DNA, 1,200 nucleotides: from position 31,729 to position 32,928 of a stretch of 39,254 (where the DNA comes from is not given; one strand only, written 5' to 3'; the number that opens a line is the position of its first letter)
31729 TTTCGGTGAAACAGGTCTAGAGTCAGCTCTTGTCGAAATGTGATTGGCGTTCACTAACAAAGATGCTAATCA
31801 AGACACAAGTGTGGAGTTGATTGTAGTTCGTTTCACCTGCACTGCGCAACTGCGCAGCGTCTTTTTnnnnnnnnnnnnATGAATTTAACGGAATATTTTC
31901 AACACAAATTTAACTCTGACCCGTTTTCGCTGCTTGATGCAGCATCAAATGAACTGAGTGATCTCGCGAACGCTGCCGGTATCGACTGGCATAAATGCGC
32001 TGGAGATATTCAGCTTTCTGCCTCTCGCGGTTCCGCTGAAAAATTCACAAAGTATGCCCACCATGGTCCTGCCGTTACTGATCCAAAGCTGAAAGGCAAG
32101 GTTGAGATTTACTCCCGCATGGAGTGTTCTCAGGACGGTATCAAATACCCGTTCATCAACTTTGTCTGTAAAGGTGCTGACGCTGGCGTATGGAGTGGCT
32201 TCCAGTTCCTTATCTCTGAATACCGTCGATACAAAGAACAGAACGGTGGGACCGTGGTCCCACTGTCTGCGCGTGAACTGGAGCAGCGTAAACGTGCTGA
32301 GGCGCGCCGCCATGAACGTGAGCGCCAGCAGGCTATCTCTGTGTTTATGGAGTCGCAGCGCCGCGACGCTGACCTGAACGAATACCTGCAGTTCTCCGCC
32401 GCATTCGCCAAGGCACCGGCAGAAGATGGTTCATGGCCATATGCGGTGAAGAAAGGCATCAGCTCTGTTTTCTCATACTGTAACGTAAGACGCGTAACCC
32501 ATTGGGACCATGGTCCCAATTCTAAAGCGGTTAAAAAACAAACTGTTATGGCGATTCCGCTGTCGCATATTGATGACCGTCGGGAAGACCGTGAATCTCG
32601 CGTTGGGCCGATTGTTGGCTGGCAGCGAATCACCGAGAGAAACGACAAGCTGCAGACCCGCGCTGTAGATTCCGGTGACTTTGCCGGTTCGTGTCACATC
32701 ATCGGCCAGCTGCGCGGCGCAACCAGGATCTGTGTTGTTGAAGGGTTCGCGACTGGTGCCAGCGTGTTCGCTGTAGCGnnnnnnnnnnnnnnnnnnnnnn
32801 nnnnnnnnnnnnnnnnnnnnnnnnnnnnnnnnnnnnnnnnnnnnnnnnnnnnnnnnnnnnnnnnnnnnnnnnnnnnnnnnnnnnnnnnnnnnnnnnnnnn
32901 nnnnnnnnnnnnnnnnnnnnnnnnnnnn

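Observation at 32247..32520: Two centromere-like palindromes embedded in the repA coding sequence, others in J, a head gene and the terS/terL junction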

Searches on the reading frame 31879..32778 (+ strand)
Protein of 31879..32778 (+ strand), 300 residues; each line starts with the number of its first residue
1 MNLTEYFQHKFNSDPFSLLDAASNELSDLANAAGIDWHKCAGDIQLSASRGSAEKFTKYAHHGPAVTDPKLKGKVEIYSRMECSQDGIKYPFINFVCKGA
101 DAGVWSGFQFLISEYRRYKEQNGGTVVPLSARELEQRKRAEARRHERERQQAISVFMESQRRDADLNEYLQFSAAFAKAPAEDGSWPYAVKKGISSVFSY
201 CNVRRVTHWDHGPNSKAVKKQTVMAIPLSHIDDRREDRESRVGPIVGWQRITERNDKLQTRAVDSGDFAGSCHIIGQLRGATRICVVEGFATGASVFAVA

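Call 35: search_dna_similar(query=window:31879-32778:+, collection=phages, mode=protein, max_rows=60)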
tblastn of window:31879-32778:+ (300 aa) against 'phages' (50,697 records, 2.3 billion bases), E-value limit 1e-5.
Records with a match: 21; places in all: 23; records where one place covers at least 80% of the query: 20.
Best place of each record, by identity: 60-80% 1; <60% 20.
By first word of the organism name: Klebsiella 8; Escherichia 5; Yersinia 3; Vibrio 2; Halomonas 2; Enterobacter 1.
By host as written in the record: - 4; Yersinia enterocolitica 3; Klebsiella pneumoniae 2; Klebsiella pneumoniae SCKP020009 1; Klebsiella pneumoniae KpLi5 1; Klebsiella pneumoniae Kp-48 1; Klebsiella oxytoca 1; Klebsiella quasipneumoniae FK688 1; and 7 more.
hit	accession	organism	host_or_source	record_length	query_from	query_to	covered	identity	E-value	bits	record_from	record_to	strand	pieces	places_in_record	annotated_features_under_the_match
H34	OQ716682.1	Yersinia phage vB_YenS-P840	Yersinia enterocolitica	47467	1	300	100%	60.6%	2e-115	370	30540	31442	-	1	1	replication protein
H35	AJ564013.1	Yersinia phage PY54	Yersinia enterocolitica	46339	1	300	100%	59.9%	2e-114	368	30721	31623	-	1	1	repA: relication protein RepA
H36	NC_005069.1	Yersinia phage PY54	Yersinia enterocolitica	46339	1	300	100%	59.9%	2e-114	368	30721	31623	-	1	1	repA: replication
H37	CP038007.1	Klebsiella phage 020009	Klebsiella pneumoniae SCKP020009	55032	1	297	99%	51.0%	2e-85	284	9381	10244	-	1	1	record has no annotation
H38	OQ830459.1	Klebsiella phage vB_KpnS_KpLi5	Klebsiella pneumoniae KpLi5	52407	1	297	99%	51.0%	3e-85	284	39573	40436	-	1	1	DNA primase/DNA helicase | hypothetical protein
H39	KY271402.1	Klebsiella phage 48ST307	Klebsiella pneumoniae Kp-48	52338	1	297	99%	51.0%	9e-85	283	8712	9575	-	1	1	primase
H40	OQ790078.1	Klebsiella phage Kpn74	Klebsiella pneumoniae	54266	1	297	99%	51.0%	1e-84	283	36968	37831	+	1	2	origin of replication binding family protein | rasttk_feature_creation_tool=svr_big_repeats | svr_condense_repeats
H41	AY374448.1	Klebsiella phage phiKO2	-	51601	1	297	99%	50.7%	5e-85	283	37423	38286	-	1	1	Gp35 | putative plasmid partitioning site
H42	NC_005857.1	Klebsiella phage phiKO2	Klebsiella oxytoca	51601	1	297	99%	50.7%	5e-85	283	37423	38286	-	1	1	replication | putative plasmid partitioning site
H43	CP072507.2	Klebsiella phage NAR688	Klebsiella quasipneumoniae FK688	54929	1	297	99%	50.7%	4e-84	281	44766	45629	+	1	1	record has no annotation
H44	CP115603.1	Enterobacter phage MStein-2023a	Enterobacter sp. E12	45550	1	297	99%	50.0%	3e-84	281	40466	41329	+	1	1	record has no annotation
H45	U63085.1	Escherichia phage N15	Escherichia coli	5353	1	297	99%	49.7%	1e-83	279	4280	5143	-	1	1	repA: primase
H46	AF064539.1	Escherichia phage N15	-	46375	1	297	99%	49.7%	1e-83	279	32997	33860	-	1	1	gene 37: gp37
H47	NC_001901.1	Escherichia phage N15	-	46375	1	297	99%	49.7%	1e-83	279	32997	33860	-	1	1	gene 37: replication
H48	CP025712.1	Escherichia phage YDC107_1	Escherichia coli YDC107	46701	1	297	99%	49.7%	6e-79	266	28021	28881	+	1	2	origin of replication binding family protein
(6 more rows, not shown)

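Call 36: search_dna_similar(query=window:31879-32778:+, collection=plasmids, mode=protein, max_rows=60, rows=spread)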
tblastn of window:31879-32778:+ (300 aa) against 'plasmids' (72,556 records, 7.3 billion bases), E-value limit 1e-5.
Records with a match: 228; places in all: 269; records where one place covers at least 80% of the query: 225.
Best place of each record, by identity: 60-80% 4; <60% 224.
By first word of the organism name: Klebsiella 176; Escherichia 28; Enterobacter 7; Pseudomonas 5; Salmonella 4; Citrobacter 2; Vibrio 2; Shigella 1; Orbaceae 1; Rouxiella 1; and 1 more.
By predicted mobility (MOB-suite, as given by PLSDB): non-mobilizable 223; conjugative 3; mobilizable 2.
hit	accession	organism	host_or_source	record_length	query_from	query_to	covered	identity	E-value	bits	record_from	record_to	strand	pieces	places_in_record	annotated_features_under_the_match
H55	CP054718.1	Salmonella enterica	-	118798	1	300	100%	72.8%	5e-137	434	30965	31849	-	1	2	hypothetical protein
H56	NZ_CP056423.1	Citrobacter sp. RHBSTW-00524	culture,Wastewater effluent sample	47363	1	297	99%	52.6%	4e-85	285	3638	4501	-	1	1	plasmid replication protein, CyRepA1 family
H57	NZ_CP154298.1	Klebsiella pneumoniae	pure culture,blood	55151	1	297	99%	51.3%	2e-84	283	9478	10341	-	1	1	plasmid replication protein, CyRepA1 family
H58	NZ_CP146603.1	Klebsiella pneumoniae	Homo sapiens,metagenomic assembly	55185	1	297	99%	51.3%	2e-84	283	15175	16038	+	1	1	plasmid replication protein, CyRepA1 family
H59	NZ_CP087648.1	Klebsiella pneumoniae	Homo sapiens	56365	1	297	99%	51.3%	2e-84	283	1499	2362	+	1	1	plasmid replication protein, CyRepA1 family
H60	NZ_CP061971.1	Klebsiella pneumoniae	Homo sapiens,whole organism,urine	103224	1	297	99%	51.3%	2e-84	283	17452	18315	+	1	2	plasmid replication protein, CyRepA1 family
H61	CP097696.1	Klebsiella pneumoniae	Homo sapiens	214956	1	297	99%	51.3%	2e-84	283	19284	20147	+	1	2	origin of replication binding family protein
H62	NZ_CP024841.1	Klebsiella pneumoniae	Homo sapiens,Bronchial washing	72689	1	297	99%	51.2%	5e-65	295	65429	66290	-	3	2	hypothetical protein (x2)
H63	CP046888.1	Klebsiella pneumoniae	Homo sapiens,pure culture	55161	1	297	99%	51.0%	8e-85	284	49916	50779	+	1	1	origin of replication binding family protein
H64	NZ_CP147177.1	Klebsiella pneumoniae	-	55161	1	297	99%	51.0%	8e-85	284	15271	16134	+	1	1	plasmid replication protein, CyRepA1 family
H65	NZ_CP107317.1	Klebsiella pneumoniae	Homo sapiens,lavage fluid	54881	1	297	99%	51.0%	8e-85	284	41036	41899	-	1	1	plasmid replication protein, CyRepA1 family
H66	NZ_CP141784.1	Klebsiella pneumoniae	Homo sapiens,mixed culture,blood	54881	1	297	99%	51.0%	8e-85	284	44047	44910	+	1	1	plasmid replication protein, CyRepA1 family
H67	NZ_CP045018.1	Klebsiella pneumoniae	Homo sapiens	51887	1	297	99%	51.0%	9e-85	284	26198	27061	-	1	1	plasmid replication protein, CyRepA1 family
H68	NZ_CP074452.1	Klebsiella michiganensis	Homo sapiens,urine, clean catch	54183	1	297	99%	51.0%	9e-85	284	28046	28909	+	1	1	plasmid replication protein, CyRepA1 family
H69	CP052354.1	Klebsiella pneumoniae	Homo sapiens,blood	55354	1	297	99%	51.0%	9e-85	284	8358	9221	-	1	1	origin of replication binding family protein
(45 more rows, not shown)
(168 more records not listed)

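Call 46: search_dna_similar(query=window:31879-32778:+, collection=plasmids, mode=protein, max_rows=12, rows=best)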
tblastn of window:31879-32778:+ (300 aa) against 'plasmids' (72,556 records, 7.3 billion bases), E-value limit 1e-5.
Records with a match: 228; places in all: 269; records where one place covers at least 80% of the query: 225.
Best place of each record, by identity: 60-80% 4; <60% 224.
By first word of the organism name: Klebsiella 176; Escherichia 28; Enterobacter 7; Pseudomonas 5; Salmonella 4; Citrobacter 2; Vibrio 2; Shigella 1; Orbaceae 1; Rouxiella 1; and 1 more.
By predicted mobility (MOB-suite, as given by PLSDB): non-mobilizable 223; conjugative 3; mobilizable 2.
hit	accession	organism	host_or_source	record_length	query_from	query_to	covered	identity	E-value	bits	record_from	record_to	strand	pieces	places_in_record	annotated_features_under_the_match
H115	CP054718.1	Salmonella enterica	-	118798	1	300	100%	72.8%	5e-137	434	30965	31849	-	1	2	hypothetical protein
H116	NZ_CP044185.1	Salmonella enterica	-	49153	1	300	100%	72.4%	4e-136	431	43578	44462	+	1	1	plasmid replication protein, CyRepA1 family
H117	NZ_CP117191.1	Salmonella enterica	cell culture,anthropogenic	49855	1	300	100%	72.1%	2e-135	430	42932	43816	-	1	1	plasmid replication protein, CyRepA1 family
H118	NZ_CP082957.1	Salmonella enterica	mixed culture,anthropogenic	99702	1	300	100%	72.1%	2e-135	430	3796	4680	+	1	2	hypothetical protein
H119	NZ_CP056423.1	Citrobacter sp. RHBSTW-00524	culture,Wastewater effluent sample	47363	1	297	99%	52.6%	4e-85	285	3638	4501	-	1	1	plasmid replication protein, CyRepA1 family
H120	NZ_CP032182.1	Citrobacter freundii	-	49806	1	297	99%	52.6%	9e-85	284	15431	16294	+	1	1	plasmid replication protein, CyRepA1 family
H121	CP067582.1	Klebsiella pneumoniae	Homo sapiens,urine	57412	1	297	99%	51.3%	1e-84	284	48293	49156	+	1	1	origin of replication binding family protein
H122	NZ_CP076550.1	Klebsiella pneumoniae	urine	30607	1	297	99%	51.3%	2e-84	283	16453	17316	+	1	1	plasmid replication protein, CyRepA1 family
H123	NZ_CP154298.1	Klebsiella pneumoniae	pure culture,blood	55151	1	297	99%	51.3%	2e-84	283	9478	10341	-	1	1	plasmid replication protein, CyRepA1 family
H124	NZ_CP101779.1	Klebsiella pneumoniae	Homo sapiens,pure culture,sputum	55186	1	297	99%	51.3%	2e-84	283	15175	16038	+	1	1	plasmid replication protein, CyRepA1 family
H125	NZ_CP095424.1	Klebsiella pneumoniae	patient,cell culture,sputum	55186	1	297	99%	51.3%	2e-84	283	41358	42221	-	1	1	plasmid replication protein, CyRepA1 family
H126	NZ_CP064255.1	Klebsiella pneumoniae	Homo sapiens,whole organism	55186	1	297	99%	51.3%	2e-84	283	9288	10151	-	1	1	plasmid replication protein, CyRepA1 family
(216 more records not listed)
